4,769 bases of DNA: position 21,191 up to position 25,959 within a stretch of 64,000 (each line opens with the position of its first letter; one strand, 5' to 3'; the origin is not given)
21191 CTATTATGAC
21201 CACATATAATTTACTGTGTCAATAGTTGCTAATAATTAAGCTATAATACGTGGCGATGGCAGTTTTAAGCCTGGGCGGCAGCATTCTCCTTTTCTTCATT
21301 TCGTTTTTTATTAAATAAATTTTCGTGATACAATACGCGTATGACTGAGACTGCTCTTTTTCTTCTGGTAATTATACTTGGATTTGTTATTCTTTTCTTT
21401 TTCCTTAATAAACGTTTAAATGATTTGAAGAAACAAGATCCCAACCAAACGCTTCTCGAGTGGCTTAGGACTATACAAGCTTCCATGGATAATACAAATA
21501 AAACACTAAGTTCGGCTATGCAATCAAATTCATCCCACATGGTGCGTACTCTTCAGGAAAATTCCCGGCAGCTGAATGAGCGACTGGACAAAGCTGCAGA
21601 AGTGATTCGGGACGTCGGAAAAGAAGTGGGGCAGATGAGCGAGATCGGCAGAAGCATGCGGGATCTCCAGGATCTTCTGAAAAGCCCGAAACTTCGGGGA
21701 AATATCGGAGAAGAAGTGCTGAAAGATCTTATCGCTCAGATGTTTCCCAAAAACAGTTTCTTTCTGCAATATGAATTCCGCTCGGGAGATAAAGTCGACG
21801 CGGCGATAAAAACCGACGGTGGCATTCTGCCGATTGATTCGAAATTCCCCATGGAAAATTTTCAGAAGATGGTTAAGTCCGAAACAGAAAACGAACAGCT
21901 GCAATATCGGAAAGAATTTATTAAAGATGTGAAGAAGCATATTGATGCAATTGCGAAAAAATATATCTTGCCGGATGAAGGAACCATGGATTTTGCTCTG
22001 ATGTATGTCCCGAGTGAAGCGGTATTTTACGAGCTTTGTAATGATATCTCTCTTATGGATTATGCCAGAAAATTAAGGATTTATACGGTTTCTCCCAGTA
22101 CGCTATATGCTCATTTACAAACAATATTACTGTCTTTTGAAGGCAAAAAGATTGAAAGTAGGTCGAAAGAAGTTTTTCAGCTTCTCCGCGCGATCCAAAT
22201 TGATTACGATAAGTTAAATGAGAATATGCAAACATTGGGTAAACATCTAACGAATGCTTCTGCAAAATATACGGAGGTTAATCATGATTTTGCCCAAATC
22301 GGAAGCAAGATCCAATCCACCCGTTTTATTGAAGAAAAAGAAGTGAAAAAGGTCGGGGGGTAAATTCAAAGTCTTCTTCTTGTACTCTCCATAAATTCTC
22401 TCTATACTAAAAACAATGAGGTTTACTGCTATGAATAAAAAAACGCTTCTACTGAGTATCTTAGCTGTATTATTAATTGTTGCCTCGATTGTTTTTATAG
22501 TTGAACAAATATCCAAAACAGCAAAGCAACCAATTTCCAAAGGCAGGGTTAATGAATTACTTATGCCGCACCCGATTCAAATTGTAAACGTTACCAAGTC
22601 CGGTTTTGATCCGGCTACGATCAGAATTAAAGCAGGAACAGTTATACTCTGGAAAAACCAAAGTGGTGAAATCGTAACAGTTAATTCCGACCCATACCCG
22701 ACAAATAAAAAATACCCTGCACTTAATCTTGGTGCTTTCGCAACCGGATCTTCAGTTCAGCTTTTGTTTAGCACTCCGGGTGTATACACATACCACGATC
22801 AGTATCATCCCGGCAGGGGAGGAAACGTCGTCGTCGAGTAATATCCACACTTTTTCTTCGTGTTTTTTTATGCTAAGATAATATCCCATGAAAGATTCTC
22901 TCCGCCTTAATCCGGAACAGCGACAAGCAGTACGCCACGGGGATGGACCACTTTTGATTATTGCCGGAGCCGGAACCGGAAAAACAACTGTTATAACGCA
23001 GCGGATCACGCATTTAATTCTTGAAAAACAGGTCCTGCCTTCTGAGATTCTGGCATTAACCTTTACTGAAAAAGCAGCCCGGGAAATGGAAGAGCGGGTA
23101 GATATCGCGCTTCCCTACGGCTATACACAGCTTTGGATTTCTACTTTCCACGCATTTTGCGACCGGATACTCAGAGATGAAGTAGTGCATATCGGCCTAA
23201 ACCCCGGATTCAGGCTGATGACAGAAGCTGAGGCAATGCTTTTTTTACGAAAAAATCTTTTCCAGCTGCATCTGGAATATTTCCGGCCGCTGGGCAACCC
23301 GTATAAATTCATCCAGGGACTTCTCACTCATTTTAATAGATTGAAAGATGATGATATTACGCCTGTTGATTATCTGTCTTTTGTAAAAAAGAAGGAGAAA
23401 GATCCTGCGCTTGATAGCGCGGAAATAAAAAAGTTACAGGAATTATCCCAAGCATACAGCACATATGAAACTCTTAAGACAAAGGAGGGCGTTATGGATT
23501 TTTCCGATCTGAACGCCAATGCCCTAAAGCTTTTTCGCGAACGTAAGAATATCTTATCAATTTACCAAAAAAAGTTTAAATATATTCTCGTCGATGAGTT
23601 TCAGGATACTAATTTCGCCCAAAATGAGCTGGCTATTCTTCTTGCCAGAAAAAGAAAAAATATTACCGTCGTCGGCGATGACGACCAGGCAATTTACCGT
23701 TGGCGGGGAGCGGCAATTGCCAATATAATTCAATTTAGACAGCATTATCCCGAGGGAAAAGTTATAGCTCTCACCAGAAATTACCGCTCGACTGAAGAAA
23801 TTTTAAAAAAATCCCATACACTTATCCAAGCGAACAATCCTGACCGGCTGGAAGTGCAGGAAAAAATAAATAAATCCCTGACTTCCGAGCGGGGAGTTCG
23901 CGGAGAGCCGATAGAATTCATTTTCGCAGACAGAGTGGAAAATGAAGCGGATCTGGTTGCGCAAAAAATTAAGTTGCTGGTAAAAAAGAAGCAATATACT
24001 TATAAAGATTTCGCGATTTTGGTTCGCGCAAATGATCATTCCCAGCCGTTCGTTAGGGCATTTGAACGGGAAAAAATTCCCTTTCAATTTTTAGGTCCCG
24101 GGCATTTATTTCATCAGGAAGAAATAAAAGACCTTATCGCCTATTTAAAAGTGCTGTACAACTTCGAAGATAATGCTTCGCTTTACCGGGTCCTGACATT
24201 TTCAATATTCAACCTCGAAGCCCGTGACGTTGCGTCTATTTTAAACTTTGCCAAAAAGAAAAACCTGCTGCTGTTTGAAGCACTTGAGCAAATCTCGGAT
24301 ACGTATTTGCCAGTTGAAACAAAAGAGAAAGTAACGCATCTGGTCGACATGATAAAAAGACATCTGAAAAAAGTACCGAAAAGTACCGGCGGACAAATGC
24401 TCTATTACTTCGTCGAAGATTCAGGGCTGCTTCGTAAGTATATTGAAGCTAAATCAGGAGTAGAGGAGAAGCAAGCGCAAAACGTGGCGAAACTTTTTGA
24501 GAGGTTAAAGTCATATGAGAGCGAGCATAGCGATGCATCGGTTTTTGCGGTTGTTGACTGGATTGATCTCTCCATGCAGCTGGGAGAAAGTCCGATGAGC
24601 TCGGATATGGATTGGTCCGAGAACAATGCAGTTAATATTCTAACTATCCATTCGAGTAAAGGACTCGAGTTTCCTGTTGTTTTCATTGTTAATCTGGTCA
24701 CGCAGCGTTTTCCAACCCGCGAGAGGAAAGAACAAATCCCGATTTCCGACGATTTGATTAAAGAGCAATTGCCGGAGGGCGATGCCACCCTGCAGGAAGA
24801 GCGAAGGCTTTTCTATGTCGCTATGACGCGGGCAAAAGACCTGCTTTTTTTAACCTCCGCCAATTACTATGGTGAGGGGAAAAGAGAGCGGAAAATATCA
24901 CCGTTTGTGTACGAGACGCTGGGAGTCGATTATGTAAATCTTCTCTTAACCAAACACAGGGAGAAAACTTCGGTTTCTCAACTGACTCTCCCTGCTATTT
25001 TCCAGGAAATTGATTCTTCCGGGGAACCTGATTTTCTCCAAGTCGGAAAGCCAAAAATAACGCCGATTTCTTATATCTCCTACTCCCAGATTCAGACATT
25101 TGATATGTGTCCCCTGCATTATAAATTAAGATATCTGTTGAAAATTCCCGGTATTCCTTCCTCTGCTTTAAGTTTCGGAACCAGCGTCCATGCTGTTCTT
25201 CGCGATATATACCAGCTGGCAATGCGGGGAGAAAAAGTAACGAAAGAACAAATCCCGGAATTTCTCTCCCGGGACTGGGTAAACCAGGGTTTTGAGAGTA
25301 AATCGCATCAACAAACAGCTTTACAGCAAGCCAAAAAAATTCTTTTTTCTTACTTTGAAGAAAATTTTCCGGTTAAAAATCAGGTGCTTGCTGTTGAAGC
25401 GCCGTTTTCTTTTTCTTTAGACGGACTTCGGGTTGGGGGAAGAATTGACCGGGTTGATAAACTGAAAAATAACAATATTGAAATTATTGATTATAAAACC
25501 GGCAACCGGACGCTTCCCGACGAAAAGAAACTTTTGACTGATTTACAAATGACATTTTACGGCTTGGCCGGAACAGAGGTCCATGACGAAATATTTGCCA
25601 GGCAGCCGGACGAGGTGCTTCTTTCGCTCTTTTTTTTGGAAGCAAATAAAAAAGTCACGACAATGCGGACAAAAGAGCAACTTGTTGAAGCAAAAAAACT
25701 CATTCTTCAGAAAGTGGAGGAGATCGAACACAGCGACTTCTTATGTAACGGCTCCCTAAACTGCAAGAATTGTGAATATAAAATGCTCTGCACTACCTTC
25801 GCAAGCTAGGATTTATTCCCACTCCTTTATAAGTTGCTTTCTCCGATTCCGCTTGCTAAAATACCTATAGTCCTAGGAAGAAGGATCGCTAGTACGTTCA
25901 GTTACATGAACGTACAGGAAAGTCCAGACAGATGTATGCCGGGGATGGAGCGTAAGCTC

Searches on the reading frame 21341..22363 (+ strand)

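Call 48: search_protein_families(library=pfam, proteins=[window:21341-22363:+], max_evalue=0.00001)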
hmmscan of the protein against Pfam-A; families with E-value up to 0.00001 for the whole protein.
window:21341-22363:+ (340 aa): 1 family
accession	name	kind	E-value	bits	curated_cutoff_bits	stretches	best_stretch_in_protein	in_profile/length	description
PF02646.22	RmuC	-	8.1e-54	183.1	26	1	66-334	9-285/291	RmuC family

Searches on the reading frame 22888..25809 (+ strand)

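Call 48: search_protein_families(library=pfam, proteins=[window:22888-25809:+], max_evalue=0.00001)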
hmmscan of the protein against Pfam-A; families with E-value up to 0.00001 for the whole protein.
window:22888-25809:+ (973 aa): 7 families
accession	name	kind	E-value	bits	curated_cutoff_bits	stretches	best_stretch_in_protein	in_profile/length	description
PF00580.27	UvrD-helicase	-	6.2e-78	262.6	23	1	7-288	1-271/271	UvrD/REP helicase N-terminal domain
PF13361.12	UvrD_C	-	5.6e-60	204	25.6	1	293-659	1-349/350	UvrD-like helicase C-terminal domain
PF12705.13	PDDEXK_1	-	6.1e-38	131.6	22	1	730-968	2-246/247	PD-(D/E)XK nuclease superfamily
PF13245.12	AAA_19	-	3.2e-24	86.1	25.1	1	11-271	1-132/134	AAA domain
PF13538.12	UvrD_C_2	-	5.2e-12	45.9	27.4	0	584-606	4-26/52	UvrD-like helicase C-terminal domain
PF13604.12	AAA_30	-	7.3e-10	39.3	27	0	7-73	2-68/191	AAA domain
PF01443.25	Viral_helicase1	-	7.8e-07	29.6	21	0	213-301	44-132/228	Viral superfamily 1 RNA helicase core domain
